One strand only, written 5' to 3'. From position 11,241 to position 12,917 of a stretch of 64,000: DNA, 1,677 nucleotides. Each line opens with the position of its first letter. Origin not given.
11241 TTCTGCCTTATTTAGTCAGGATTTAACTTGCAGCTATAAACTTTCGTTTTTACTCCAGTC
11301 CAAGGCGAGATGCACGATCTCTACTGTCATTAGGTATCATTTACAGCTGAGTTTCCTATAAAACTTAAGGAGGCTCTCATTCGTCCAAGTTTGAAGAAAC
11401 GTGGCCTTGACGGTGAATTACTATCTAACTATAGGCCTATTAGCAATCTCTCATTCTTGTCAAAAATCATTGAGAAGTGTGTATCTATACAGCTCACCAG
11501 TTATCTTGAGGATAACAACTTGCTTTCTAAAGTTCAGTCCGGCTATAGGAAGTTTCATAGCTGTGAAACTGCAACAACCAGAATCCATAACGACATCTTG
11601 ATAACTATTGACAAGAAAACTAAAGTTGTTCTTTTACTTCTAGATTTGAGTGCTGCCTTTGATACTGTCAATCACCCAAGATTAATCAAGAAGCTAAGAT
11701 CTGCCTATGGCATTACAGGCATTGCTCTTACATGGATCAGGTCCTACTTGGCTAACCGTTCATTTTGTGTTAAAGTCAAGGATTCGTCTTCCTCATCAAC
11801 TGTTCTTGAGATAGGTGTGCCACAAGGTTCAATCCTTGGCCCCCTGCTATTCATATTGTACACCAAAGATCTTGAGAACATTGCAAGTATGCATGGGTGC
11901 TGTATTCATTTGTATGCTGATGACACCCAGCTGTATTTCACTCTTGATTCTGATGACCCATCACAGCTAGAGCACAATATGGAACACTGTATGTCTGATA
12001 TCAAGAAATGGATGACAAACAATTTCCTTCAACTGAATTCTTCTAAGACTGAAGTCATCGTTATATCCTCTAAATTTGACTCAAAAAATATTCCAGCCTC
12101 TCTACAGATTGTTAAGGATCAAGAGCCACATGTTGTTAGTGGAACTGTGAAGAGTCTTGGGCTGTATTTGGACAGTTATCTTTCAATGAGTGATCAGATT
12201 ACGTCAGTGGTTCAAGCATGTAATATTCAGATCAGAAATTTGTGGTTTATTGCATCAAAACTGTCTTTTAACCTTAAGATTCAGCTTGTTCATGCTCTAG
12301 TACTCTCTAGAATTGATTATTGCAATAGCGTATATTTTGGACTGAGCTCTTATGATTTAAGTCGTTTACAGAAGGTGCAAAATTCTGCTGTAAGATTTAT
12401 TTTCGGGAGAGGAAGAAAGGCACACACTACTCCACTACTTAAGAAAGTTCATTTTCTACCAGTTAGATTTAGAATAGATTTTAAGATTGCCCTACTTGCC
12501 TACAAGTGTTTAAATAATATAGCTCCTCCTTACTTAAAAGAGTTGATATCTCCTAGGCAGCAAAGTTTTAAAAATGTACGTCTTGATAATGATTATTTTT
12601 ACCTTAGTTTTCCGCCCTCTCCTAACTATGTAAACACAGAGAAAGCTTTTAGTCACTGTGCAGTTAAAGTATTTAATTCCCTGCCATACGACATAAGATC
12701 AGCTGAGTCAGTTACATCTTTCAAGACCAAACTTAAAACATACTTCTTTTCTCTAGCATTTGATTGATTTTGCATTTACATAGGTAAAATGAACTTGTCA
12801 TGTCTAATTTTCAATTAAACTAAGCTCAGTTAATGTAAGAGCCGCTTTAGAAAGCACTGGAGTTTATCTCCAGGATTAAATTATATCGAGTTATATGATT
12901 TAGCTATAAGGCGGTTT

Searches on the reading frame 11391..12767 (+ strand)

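Call 15: search_protein_families(library=pfam, proteins=[window:11391-12767:+], max_evalue=0.01)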
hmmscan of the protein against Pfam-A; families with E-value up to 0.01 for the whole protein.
window:11391-12767:+ (458 aa): 1 family
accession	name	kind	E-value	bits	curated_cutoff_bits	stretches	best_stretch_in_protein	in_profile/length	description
PF00078.32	RVT_1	-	2.6e-34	119.2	29.6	1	2-230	2-194/205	Reverse transcriptase (RNA-dependent DNA polymerase)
